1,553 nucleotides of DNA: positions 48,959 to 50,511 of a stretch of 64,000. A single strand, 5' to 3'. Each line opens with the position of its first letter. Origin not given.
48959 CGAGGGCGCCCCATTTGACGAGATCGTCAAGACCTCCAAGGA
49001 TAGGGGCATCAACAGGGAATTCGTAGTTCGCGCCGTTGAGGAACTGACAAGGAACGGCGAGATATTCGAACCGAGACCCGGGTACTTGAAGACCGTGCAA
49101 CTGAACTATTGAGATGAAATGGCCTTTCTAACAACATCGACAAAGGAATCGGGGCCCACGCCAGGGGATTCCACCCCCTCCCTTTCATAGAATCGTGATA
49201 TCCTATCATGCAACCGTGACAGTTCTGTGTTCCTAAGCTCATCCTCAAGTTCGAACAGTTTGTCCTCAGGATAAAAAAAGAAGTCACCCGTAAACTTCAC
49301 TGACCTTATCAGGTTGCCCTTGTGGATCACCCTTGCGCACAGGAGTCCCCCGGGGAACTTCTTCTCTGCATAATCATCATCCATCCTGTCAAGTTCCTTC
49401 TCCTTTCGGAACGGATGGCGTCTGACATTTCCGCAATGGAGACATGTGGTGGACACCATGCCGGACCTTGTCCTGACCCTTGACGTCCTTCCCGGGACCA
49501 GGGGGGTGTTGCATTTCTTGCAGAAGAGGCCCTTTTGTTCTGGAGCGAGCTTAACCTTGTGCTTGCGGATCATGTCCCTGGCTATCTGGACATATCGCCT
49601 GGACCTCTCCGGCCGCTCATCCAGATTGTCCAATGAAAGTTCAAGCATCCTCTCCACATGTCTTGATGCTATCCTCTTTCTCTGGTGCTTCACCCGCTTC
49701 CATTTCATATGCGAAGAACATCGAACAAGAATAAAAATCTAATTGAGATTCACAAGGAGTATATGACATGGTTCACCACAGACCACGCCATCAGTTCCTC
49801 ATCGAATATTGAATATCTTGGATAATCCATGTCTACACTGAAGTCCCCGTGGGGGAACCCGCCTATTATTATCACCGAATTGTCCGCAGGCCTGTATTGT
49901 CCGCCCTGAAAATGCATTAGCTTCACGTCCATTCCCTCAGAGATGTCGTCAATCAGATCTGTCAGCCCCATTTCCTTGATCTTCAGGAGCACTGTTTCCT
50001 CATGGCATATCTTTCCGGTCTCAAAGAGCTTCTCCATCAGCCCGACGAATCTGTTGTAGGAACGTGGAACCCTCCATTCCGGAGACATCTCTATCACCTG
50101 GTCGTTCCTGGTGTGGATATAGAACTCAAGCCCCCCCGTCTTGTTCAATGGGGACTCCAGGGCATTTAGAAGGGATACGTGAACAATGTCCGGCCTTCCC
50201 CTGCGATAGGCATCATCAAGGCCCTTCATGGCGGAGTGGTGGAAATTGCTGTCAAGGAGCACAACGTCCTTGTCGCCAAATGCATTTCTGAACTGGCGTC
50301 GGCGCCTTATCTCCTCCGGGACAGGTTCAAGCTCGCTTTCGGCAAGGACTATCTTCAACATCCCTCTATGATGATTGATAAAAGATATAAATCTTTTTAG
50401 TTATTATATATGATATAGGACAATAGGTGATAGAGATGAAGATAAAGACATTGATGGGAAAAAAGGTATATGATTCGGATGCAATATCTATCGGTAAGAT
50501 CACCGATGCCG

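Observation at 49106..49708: In-frame fusion of RNase P subunit Rpp21 with an LplB-like (lipoate-protein ligase C-terminal) domain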

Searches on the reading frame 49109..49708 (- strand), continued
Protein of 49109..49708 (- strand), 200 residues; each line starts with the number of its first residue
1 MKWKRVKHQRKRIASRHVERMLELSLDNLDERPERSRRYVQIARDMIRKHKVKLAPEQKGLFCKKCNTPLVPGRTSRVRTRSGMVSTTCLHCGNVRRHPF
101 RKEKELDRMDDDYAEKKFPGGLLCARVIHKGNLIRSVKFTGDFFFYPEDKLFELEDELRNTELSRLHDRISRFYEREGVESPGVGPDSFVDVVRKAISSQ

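Call 51: list_cluster_members(proteins=[P0008, P0009, P0010, P0011, P0012, P0002, P0003, P0004, P0006, P0013])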
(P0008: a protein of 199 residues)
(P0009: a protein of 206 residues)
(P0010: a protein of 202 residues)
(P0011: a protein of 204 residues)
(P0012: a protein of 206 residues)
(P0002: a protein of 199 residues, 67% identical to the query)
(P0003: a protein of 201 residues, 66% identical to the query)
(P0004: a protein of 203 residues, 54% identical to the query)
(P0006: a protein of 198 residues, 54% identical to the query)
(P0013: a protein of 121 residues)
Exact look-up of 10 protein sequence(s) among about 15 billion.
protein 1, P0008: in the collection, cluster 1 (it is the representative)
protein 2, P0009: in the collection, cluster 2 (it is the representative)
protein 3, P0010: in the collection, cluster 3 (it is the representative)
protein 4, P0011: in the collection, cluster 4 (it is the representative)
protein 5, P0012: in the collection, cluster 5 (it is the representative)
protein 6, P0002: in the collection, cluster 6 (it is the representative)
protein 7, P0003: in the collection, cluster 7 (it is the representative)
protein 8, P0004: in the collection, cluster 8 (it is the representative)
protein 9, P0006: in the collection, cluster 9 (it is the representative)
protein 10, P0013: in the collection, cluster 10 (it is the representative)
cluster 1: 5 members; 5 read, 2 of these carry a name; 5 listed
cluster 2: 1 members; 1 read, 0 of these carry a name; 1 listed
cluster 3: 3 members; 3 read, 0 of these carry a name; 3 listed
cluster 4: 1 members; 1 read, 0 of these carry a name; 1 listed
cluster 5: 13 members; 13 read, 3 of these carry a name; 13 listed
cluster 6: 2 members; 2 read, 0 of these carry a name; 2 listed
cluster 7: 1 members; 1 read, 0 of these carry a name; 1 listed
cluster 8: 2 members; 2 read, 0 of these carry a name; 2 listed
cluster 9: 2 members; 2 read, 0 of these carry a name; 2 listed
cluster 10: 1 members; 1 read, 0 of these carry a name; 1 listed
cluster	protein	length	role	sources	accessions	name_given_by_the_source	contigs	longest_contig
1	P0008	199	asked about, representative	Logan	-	-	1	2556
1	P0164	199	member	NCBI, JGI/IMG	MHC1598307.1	MAG: ribonuclease P protein component 4 [Candidatus Methanofastidiosia archaeon]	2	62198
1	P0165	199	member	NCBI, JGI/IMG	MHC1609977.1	MAG: ribonuclease P protein component 4 [Candidatus Methanofastidiosia archaeon]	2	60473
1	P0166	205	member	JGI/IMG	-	-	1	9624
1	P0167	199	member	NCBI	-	-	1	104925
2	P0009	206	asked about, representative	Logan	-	-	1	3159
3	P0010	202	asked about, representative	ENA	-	-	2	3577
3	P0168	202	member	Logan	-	-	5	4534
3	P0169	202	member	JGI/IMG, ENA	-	-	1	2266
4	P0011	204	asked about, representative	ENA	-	-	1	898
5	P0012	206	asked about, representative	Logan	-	-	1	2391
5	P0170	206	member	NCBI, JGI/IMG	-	ribonuclease P protein subunit RPR2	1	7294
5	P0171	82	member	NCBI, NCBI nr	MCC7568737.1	MAG: hypothetical protein KO463_03870, partial [Candidatus Methanofastidiosa archaeon] | hypothetical protein [Candidatus Methanofastidiosa archaeon]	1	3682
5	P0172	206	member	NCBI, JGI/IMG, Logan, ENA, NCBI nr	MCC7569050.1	MAG: hypothetical protein KO463_05505 [Candidatus Methanofastidiosa archaeon] | hypothetical protein [Candidatus Methanofastidiosa archaeon]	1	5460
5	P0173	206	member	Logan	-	-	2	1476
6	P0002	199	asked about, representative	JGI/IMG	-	-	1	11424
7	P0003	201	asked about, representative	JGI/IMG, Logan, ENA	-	-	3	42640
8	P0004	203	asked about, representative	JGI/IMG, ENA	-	-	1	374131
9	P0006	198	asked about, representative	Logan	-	-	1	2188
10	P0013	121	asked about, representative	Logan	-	-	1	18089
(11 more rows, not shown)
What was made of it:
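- All named cluster members are Candidatus Methanofastidiosa/-ia (call 51).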

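Call 54: list_cluster_members(proteins=[P0058, P0138, P0145, P0153, P0158, P0159, P0160, P0161, P0162, P0163])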
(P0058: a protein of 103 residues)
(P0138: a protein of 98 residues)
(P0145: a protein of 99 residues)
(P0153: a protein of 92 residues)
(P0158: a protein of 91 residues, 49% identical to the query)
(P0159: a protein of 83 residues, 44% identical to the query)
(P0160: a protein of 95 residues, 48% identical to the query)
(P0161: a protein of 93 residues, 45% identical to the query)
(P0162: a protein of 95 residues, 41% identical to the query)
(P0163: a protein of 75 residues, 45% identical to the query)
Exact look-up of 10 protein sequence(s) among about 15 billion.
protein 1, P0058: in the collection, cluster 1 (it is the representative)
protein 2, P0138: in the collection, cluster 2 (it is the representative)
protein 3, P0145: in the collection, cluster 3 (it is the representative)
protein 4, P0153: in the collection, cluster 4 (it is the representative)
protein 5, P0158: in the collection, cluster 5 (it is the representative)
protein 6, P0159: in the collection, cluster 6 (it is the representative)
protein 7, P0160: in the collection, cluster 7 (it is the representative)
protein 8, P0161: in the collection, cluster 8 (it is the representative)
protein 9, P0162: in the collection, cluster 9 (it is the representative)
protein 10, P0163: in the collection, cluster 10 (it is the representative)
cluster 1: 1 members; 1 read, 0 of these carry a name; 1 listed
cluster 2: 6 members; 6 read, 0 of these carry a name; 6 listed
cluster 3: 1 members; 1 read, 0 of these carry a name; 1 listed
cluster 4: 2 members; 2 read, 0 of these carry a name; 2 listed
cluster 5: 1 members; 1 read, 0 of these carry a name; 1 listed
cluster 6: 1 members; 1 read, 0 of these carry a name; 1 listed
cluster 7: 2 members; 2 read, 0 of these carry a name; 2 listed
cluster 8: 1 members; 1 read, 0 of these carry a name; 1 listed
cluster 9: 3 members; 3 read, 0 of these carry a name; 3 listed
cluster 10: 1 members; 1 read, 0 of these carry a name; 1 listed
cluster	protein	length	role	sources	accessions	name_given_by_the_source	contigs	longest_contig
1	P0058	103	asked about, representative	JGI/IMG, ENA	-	-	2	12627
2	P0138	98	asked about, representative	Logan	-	-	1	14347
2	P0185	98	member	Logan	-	-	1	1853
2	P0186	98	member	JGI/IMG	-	-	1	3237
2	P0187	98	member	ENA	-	-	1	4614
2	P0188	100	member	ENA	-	-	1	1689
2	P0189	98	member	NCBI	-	-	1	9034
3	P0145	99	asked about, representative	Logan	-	-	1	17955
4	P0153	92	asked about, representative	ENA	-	-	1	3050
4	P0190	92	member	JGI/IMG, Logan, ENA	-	-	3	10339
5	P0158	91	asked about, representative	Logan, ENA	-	-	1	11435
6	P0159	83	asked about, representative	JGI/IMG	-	-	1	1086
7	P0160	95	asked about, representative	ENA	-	-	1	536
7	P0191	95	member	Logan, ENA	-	-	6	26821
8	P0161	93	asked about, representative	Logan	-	-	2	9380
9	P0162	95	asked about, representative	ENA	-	-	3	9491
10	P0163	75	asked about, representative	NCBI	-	-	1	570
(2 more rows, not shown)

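Call 58: find_encoding_contigs(protein=P0013, flank=8000, max_places=1)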
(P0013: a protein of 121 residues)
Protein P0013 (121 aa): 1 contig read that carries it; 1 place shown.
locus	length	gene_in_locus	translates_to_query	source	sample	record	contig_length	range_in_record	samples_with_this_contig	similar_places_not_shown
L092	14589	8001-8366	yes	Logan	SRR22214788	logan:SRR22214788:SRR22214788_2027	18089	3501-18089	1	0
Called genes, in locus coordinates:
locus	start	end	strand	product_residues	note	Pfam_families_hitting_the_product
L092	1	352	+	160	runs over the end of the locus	-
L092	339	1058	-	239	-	-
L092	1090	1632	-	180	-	-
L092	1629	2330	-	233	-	-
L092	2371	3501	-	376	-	-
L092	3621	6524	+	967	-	-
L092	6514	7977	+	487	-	PF08477:Roc (faint)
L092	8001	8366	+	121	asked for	PF04032:Rpr2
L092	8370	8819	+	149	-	-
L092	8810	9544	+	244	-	PF01479:S4, PF01728:FtsJ, PF13847:Methyltransf_31 (faint), PF13649:Methyltransf_25 (weak)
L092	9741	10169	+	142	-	PF01090:Ribosomal_S19e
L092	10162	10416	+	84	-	PF01984:dsDNA_bind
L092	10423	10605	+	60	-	PF00832:Ribosomal_L39 (faint)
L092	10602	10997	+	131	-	PF01198:Ribosomal_L31e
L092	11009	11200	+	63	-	PF01775:Ribosomal_L18A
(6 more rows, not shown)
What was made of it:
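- Tried and rejected: P0013 sits in an unrelated ribosomal-protein context (call 58).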

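Call 62: fold_search(model_id=the predicted structure, library=pdb)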
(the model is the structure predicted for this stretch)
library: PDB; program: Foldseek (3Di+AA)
matches with E <= 10: 698; with E <= 0.001: 8
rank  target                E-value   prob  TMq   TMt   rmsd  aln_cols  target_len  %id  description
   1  2zae_D                2.4e-07  1.00  0.41  0.79   2.6        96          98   32  Crystal structure of protein Ph1601p in complex with protein Ph1771p of archaeal ribonuclease P from Pyrococcus horiko (released 2008-10-14)
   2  3r07_C                5.3e-07  1.00  0.40  0.87   1.5        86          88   35  Structural analysis of an archaeal lipoylation system. A bi-partite lipoate protein ligase and its E2 lipoyl domain fr (released 2012-04-25)
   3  2zae_B                8.0e-07  1.00  0.44  0.87   1.5        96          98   33  Crystal structure of protein Ph1601p in complex with protein Ph1771p of archaeal ribonuclease P from Pyrococcus horiko (released 2008-10-14)
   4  1x0t                  1.8e-06  1.00  0.44  0.79   2.3       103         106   32  Crystal structure of ribonuclease P protein Ph1601p from Pyrococcus horikoshii OT3 (released 2005-11-15)
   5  6k0a_G                2.2e-06  1.00  0.44  0.72   3.2       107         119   30  cryo-EM structure of an archaeal Ribonuclease P (released 2019-06-19)
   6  6k0b_G                9.9e-06  1.00  0.43  0.69   3.5       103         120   30  cryo-EM structure of archaeal Ribonuclease P with mature tRNA (released 2019-06-19)
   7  2ki7_MODEL_1_B        1.2e-05  1.00  0.39  0.73   2.8        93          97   34  The solution structure of RPP29-RPP21 complex from Pyrococcus furiosus (released 2009-09-15)
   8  2k3r_MODEL_1_A        1.6e-04  1.00  0.33  0.65   3.0        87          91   33  Pfu Rpp21 structure and assignments (released 2008-12-02)
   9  8crl_B                2.4e-03  1.00  0.33  0.27   3.0        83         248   23  Crystal structure of LplA1 in complex with the inhibitor C3 (Listeria monocytogenes) (released 2023-06-07)
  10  8crj                  3.8e-03  1.00  0.34  0.21   2.9        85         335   24  Crystal structure of LplA1 in complex with lipoyl-AMP (Listeria monocytogenes) (released 2023-06-07)
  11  5ij6                  4.3e-03  1.00  0.33  0.22   2.7        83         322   20  Crystal structure of Enterococcus faecalis lipoate-protein ligase A (lplA-1) in complex with lipoic acid (released 2017-03-15)
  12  5iby                  5.4e-03  1.00  0.34  0.22   2.7        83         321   19  Crystal structure of Enterococcus faecalis lipoate-protein ligase A (lplA-2) in complex with lipoic acid (released 2017-03-15)
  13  6ahr_K                5.4e-03  1.00  0.39  0.60   3.9       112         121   23  Cryo-EM structure of human Ribonuclease P (released 2018-12-05)
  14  5idh                  5.7e-03  1.00  0.32  0.21   2.8        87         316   18  Crystal structure of Enterococcus faecalis lipoate-protein ligase A (lplA-2) in complex with 8-bromooctanoic acid (released 2017-03-15)
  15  8cri_B                6.0e-03  1.00  0.33  0.26   2.9        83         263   23  Crystal structure of LplA1 in complex with lipoic acid (Listeria monocytogenes) (released 2023-06-07)
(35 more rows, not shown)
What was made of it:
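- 49385..49708 (-): Rpp21/Rpr2 (RNase P protein component 4) domain, residues 1-108: two long basic helices followed by a zinc ribbon. Foldseek 2zae_B, TM-score (target-normalised) 0.87 (call 62).
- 49115..49372 (-): LplB-type domain (lipoate-protein ligase small subunit / Lip_prot_lig_C), residues ~113-198, with a beta3-alpha3 fold. Foldseek 3r07_C, TM-score (target-normalised) 0.87, rmsd 1.5 A (call 62).
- On LplB (lipoate-protein ligase small subunit; Lip_prot_lig_C): Foldseek TM-score (target-normalised) 0.87, rmsd 1.5 A (call 62).
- Closest known: LplB, small subunit of the bipartite archaeal lipoate-protein ligase. Same: Same fold (TM-score, target-normalised, 0.87; rmsd 1.5 A; 35% identity; call 62).
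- Closest known: Single-chain LplA. Same: Foldseek also matches the C-terminal domains of Listeria, Enterococcus and Mycoplasma LplA (call 62).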

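Call 72: search_protein_families(library=pfam, proteins=[L073:894-1679:+, P0014, P0018, P0061, P0124, P0141, L006:10001-10633:+], max_evalue=0.01)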
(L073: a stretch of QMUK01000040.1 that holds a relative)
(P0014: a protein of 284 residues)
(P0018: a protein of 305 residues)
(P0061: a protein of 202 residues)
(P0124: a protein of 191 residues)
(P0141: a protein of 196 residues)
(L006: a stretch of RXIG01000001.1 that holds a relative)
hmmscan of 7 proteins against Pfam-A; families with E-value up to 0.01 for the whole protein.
L073:894-1679:+ (262 aa): 9 families
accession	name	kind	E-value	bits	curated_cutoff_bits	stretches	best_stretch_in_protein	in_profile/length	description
PF08241.18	Methyltransf_11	-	1.9e-17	64.1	21.2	1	46-129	1-95/95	Methyltransferase domain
PF13649.12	Methyltransf_25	-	9.8e-12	45.8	27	1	45-125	1-97/97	Methyltransferase domain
PF13847.12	Methyltransf_31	-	2e-10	41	27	1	45-139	7-116/145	Methyltransferase domain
PF10437.14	Lip_prot_lig_C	-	6.6e-10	39.2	24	1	181-240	11-68/85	Bacterial lipoate protein ligase C-terminus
PF05148.21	Methyltransf_8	-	3.4e-09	37.4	27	1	8-150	39-178/219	Hypothetical methyltransferase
PF08242.18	Methyltransf_12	-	8e-08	33.4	30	1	46-127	1-98/98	Methyltransferase domain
PF13489.12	Methyltransf_23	-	1.5e-06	28.5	27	1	41-140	22-127/164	Methyltransferase domain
PF20922.3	Anamorsin_N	-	1.6e-06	28.4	27.1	1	87-134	44-92/163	Anamorsin, N-terminal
PF01209.24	Ubie_methyltran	-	0.00038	20.3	20.1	1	80-131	102-153/233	ubiE/COQ5 methyltransferase family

P0014 (284 aa): 2 families
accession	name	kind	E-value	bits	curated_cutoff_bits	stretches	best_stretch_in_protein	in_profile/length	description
PF00857.26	Isochorismatase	-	5.5e-44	150.7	27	1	107-277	2-175/175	Isochorismatase domain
PF04032.22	Rpr2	-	3.8e-19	69.2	29.3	1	12-88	1-90/90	RNAse P Rpr2/Rpp21/SNM1 subunit domain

P0018 (305 aa): 2 families
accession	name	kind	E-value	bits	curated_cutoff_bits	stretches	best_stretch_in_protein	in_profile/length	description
PF06557.17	DUF1122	-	7.1e-28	97.6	25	1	123-281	8-173/176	Protein of unknown function (DUF1122)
PF04032.22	Rpr2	-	4.8e-16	59.2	29.3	1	10-86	1-90/90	RNAse P Rpr2/Rpp21/SNM1 subunit domain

P0061 (202 aa): 2 families
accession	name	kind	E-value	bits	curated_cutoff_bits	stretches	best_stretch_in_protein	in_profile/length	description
PF04032.22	Rpr2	-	1.1e-16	61.3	29.3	1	20-85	13-90/90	RNAse P Rpr2/Rpp21/SNM1 subunit domain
PF25559.1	DUF7931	-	0.0076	16.4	27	0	12-47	51-86/149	Domain of unknown function (DUF7931)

P0124 (191 aa): 2 families
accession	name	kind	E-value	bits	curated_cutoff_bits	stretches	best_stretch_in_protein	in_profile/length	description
PF04032.22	Rpr2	-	3.1e-13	50.2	29.3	1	18-94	1-90/90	RNAse P Rpr2/Rpp21/SNM1 subunit domain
PF01985.26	CRS1_YhbY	-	3e-07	31.1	27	1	108-181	10-81/84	CRS1 / YhbY (CRM) domain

P0141 (196 aa): 4 families
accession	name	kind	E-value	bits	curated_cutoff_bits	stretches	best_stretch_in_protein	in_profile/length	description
PF02518.31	HATPase_c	-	1.5e-21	77.4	26.4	1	121-190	35-108/111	Histidine kinase-, DNA gyrase B-, and HSP90-like ATPase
PF04032.22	Rpr2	-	1.4e-16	61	29.3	1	20-97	1-90/90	RNAse P Rpr2/Rpp21/SNM1 subunit domain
PF14501.12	HATPase_c_5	-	0.0025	18.1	22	1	122-181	39-94/102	GHKL domain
PF23477.1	zf_Tbcl_2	-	0.0037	17.4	27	0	91-108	6-23/37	Probable treble clef zinc finger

L006:10001-10633:+ (211 aa): 2 families
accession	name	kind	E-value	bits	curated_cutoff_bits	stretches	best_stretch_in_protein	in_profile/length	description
PF04032.22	Rpr2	-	6.2e-16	58.9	29.3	1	18-93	2-90/90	RNAse P Rpr2/Rpp21/SNM1 subunit domain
PF10437.14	Lip_prot_lig_C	-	6.2e-05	23.3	24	1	116-164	9-55/85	Bacterial lipoate protein ligase C-terminus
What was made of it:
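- Other C-terminal additions to Rpp21 occur elsewhere: isochorismatase, DUF1122 and CRM domains (call 72). Rpp21 is also found fused to other unrelated domains, which suggests such fusions are opportunistic (call 72).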

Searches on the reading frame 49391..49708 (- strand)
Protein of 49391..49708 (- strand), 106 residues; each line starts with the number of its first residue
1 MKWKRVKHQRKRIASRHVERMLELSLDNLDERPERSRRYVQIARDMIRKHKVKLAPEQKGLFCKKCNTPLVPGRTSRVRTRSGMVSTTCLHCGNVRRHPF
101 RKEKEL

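Call 77: find_related_loci(query=A4, collection=metagenome_contigs, flank=4000)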
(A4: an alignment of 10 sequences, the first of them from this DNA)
Query A4 (106 aa) in metagenome_contigs; peptide patterns used: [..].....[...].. (x = any residue, [..] = any of these).
290 stretches matched a pattern; 40 encode a relative of the query (tblastn E <= 1e-3); 40 distinct loci.
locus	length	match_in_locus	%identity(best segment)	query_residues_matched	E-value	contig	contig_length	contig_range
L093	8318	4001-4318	75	1-106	3e-53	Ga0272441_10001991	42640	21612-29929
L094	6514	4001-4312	63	1-104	8e-45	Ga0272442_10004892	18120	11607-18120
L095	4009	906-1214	48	1-103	9e-32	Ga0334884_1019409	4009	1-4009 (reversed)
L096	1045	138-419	37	10-101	4e-21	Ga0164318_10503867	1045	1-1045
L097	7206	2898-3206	37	1-101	9e-20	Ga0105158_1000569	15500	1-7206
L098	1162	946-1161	46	1-72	1e-19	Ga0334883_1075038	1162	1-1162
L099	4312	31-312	40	10-101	2e-19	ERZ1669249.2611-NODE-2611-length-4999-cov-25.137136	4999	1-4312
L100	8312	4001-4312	42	1-104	6e-19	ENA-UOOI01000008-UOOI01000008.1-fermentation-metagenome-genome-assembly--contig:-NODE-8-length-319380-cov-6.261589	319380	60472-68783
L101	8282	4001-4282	38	10-101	5e-19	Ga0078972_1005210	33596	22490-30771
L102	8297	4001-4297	39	4-101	7e-19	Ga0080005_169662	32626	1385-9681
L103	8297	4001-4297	39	4-101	7e-19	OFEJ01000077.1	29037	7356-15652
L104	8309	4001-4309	38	4-105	8e-19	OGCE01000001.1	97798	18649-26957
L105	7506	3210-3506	38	4-101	3e-18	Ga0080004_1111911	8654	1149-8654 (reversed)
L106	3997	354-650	38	4-101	3e-18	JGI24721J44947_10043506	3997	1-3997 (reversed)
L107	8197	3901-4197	38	4-101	3e-18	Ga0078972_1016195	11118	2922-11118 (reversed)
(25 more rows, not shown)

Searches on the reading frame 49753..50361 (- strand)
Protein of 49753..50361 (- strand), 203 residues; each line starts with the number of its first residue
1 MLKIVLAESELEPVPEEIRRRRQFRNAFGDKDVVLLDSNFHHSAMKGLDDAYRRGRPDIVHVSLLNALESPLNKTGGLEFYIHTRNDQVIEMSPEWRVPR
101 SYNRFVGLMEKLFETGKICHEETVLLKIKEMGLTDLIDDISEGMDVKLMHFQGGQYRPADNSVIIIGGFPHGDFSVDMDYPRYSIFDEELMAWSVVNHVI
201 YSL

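Call 72: search_protein_families(library=pfam, proteins=[window:49753-50361:-], max_evalue=0.01)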
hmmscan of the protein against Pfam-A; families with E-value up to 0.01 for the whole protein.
window:49753-50361:- (203 aa): 1 family
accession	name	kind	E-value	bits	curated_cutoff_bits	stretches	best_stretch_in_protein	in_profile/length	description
PF03587.19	EMG1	-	1.8e-56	191.2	28.2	1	4-202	1-195/197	EMG1/NEP1 methyltransferase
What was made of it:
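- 49750..50361 (-): Context: EMG1/Nep1 methyltransferase gene, 41 nt upstream on the same strand. This neighbour is conserved. Pfam EMG1 at 191 bits (call 72).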
